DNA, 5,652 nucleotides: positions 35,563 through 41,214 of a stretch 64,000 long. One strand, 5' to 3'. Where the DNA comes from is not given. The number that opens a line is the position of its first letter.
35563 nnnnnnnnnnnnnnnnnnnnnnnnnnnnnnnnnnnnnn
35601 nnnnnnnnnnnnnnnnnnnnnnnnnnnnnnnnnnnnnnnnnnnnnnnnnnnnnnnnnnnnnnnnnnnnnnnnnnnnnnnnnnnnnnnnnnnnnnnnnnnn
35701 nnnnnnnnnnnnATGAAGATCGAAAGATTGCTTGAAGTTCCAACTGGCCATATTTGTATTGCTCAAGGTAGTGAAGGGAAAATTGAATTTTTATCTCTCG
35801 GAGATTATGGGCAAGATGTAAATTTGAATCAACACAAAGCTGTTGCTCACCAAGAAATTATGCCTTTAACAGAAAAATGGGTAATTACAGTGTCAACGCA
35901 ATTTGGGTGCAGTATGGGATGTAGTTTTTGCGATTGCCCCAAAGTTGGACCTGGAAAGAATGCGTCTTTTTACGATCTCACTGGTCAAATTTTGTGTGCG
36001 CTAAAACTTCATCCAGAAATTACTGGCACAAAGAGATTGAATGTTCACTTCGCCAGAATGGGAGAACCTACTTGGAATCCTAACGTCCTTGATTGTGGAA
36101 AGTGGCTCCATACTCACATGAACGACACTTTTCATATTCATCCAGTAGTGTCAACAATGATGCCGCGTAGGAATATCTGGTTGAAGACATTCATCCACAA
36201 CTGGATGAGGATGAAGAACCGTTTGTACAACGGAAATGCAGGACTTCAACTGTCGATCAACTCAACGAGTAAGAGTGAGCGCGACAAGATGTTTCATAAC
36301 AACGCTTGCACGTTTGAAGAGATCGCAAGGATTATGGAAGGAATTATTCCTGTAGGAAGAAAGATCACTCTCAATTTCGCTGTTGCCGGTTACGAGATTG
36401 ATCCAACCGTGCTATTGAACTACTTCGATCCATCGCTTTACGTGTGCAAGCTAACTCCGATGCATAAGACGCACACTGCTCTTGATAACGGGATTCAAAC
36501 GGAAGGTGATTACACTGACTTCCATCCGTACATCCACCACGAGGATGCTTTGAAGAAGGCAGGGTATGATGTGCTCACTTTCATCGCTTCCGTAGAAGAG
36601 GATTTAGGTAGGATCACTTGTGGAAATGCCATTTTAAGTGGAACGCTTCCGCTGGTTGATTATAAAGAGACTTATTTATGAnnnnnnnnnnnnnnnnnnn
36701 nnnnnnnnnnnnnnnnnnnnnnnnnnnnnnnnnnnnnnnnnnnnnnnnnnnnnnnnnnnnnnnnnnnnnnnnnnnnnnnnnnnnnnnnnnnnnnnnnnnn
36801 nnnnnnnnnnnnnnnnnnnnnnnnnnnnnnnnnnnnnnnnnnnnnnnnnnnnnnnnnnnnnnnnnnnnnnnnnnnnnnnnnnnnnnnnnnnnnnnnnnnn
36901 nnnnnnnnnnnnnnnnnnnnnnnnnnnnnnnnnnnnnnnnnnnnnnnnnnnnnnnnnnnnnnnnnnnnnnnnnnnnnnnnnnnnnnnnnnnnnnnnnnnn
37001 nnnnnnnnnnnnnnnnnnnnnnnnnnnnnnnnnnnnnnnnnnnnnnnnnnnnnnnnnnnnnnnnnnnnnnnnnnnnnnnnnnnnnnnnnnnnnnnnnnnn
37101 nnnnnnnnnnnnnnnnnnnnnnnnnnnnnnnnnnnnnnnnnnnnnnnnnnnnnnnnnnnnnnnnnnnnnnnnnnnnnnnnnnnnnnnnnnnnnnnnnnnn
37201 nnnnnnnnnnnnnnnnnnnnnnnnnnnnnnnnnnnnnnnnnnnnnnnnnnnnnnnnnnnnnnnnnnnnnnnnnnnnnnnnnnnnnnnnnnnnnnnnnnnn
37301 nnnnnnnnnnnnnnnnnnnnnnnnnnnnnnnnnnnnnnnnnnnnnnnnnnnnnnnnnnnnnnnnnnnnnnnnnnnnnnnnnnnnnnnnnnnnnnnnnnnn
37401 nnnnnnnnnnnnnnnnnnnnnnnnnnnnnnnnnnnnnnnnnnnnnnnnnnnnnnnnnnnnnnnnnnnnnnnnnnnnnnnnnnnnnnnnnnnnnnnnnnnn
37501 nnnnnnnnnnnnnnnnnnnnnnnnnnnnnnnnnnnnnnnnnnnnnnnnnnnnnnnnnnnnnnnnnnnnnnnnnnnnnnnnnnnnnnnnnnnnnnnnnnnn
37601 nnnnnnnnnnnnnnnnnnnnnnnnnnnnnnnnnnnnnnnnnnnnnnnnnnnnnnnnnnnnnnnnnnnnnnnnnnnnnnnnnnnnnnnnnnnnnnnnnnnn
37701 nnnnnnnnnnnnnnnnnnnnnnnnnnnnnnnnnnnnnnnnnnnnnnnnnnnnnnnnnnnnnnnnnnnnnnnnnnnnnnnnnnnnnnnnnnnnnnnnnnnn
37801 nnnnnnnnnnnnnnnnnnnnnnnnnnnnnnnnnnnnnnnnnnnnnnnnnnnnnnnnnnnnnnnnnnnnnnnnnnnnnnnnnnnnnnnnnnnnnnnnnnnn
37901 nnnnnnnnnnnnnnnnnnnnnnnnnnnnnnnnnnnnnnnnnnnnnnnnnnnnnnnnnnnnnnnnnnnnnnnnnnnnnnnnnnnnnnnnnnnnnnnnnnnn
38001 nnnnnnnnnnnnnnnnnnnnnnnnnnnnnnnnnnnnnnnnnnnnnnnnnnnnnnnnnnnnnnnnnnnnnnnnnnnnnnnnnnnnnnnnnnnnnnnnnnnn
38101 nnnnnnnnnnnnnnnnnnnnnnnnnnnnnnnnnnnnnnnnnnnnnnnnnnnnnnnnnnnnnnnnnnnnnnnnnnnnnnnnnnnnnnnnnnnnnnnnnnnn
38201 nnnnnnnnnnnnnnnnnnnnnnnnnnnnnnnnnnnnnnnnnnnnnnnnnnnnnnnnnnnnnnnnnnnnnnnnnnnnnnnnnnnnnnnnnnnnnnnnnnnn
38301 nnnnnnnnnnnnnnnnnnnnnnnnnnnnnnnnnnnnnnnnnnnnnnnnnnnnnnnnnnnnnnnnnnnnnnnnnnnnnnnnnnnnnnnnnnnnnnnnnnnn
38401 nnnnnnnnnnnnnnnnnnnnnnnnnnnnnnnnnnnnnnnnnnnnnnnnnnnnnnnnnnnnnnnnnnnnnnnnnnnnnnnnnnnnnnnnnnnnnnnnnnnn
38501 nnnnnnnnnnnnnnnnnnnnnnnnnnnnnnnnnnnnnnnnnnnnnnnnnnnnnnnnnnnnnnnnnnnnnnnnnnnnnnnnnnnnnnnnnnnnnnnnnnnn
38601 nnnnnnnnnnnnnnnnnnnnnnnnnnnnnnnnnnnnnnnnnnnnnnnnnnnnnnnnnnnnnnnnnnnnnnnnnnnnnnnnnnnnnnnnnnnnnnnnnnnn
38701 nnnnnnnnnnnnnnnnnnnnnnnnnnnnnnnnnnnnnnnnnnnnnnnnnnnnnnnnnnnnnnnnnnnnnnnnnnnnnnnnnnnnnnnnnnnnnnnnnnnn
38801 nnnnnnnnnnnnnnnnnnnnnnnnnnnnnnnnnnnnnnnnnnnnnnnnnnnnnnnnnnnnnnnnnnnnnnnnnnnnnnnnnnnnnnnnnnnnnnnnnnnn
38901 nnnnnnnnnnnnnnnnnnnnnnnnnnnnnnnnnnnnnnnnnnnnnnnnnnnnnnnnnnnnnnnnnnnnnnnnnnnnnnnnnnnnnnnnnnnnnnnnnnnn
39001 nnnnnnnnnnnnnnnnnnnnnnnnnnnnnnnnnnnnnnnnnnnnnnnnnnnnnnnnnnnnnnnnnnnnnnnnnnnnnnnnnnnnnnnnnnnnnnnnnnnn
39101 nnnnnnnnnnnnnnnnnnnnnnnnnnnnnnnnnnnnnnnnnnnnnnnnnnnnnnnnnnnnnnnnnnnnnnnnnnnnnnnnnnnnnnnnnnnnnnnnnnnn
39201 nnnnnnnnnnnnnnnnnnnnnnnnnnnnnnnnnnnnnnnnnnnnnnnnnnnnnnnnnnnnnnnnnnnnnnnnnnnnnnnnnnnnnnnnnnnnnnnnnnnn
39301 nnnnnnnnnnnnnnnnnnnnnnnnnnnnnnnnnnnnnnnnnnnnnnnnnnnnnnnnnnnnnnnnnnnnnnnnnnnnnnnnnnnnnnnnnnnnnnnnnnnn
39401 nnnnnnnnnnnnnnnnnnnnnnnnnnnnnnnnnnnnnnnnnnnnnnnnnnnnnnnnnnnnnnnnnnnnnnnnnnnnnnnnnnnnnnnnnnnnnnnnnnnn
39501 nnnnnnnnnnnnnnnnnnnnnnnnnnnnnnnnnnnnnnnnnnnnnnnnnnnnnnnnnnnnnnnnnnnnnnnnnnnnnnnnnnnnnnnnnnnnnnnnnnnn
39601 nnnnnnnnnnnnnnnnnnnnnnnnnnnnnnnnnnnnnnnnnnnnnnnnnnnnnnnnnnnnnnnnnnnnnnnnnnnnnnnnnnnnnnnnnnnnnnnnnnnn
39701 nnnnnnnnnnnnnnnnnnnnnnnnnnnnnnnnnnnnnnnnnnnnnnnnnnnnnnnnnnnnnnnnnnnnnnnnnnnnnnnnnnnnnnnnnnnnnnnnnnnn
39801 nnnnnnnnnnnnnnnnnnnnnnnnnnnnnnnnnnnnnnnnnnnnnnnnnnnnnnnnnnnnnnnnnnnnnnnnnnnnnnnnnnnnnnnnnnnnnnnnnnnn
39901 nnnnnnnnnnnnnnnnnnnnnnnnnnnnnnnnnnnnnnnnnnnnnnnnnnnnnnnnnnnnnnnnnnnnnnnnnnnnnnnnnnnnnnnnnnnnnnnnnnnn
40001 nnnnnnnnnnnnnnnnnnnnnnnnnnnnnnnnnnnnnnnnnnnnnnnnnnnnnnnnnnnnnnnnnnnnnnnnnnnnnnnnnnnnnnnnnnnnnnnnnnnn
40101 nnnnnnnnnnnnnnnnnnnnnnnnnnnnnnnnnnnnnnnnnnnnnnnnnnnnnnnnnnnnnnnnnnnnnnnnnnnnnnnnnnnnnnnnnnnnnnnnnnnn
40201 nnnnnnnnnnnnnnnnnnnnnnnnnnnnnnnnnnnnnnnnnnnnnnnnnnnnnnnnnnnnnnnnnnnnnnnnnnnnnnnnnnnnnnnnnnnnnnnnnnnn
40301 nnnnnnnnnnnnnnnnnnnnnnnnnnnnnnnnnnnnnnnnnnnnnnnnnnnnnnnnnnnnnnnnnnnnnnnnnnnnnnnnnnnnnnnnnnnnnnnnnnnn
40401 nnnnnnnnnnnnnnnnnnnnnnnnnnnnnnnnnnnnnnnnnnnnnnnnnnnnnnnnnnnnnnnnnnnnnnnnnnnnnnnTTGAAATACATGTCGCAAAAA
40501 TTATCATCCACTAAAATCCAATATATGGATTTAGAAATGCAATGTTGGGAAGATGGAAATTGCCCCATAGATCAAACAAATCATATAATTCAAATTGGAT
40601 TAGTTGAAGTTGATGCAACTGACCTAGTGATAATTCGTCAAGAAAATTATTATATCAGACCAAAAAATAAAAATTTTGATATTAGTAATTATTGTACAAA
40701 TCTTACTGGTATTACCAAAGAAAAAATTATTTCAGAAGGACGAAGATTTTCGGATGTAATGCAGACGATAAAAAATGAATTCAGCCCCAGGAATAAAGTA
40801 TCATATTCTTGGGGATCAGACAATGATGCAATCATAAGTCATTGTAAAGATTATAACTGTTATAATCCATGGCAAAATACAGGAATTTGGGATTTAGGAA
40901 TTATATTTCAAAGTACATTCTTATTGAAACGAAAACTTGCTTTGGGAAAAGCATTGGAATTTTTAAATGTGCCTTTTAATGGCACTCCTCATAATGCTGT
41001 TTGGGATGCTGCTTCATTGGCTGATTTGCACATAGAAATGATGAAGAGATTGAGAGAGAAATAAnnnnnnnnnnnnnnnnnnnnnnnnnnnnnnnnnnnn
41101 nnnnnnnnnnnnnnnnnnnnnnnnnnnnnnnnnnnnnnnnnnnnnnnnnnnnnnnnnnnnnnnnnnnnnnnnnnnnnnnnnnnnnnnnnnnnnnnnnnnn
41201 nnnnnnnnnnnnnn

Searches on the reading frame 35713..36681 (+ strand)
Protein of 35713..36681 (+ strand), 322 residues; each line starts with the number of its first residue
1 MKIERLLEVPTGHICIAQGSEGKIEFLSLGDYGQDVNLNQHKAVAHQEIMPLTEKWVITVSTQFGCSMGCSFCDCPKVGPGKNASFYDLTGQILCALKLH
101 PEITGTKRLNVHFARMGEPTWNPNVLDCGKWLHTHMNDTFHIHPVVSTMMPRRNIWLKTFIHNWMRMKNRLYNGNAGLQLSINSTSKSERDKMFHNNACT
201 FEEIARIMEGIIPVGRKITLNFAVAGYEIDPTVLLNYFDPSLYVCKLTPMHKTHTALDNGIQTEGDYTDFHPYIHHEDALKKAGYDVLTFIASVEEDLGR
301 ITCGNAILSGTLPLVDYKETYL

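Call 9: search_protein_families(library=pfam, proteins=[window:35713-36681:+], max_evalue=0.001)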
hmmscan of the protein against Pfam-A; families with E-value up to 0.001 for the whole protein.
window:35713-36681:+ (322 aa): 0 families

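Call 91: search_protein_families(library=phrogs, proteins=[window:35713-36681:+], max_evalue=0.00001)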
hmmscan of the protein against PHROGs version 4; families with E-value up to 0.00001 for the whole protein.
window:35713-36681:+ (322 aa): 1 family
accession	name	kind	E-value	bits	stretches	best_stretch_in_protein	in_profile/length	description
phrog_24834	-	unknown function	6.6e-101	338.7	1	1-320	1-334/336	-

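Call 93: search_dna_similar(query=window:35713-36681:+, collection=phages, mode=protein, max_rows=15, max_evalue=1e-10)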
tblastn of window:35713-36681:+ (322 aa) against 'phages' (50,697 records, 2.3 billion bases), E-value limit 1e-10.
Records with a match: 2; places in all: 2; records where one place covers at least 80% of the query: 1.
Best place of each record, by identity: <60% 2.
By first word of the organism name: Bacteroides 1; Kehishuvirus 1.
By host as written in the record: Bacteroides caecimuris 1; Bacteroides cellulosilyticus 1.
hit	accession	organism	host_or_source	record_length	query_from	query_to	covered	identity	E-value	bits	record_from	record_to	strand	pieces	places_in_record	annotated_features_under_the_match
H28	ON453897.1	Bacteroides phage Versailles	Bacteroides caecimuris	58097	1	320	99%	48.5%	5e-99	325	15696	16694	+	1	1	radical SAM domain-containing protein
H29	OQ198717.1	Kehishuvirus sp. 'tikkala'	Bacteroides cellulosilyticus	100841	32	265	73%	27.1%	2e-12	74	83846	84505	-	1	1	hypothetical protein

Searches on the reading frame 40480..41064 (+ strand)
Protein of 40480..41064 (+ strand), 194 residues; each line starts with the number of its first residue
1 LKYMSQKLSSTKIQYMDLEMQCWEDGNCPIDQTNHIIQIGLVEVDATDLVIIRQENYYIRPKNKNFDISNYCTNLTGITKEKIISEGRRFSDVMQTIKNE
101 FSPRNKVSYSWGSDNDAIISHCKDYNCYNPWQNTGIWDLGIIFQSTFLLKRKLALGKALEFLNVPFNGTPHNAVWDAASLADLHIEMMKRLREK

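Call 9: search_protein_families(library=pfam, proteins=[window:40480-41064:+], max_evalue=0.001)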
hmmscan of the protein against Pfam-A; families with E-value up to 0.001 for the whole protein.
window:40480-41064:+ (194 aa): 1 family
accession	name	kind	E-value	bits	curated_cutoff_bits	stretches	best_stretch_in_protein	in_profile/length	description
PF00929.31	RNase_T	-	7.3e-13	49.8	24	1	16-182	3-162/164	Exonuclease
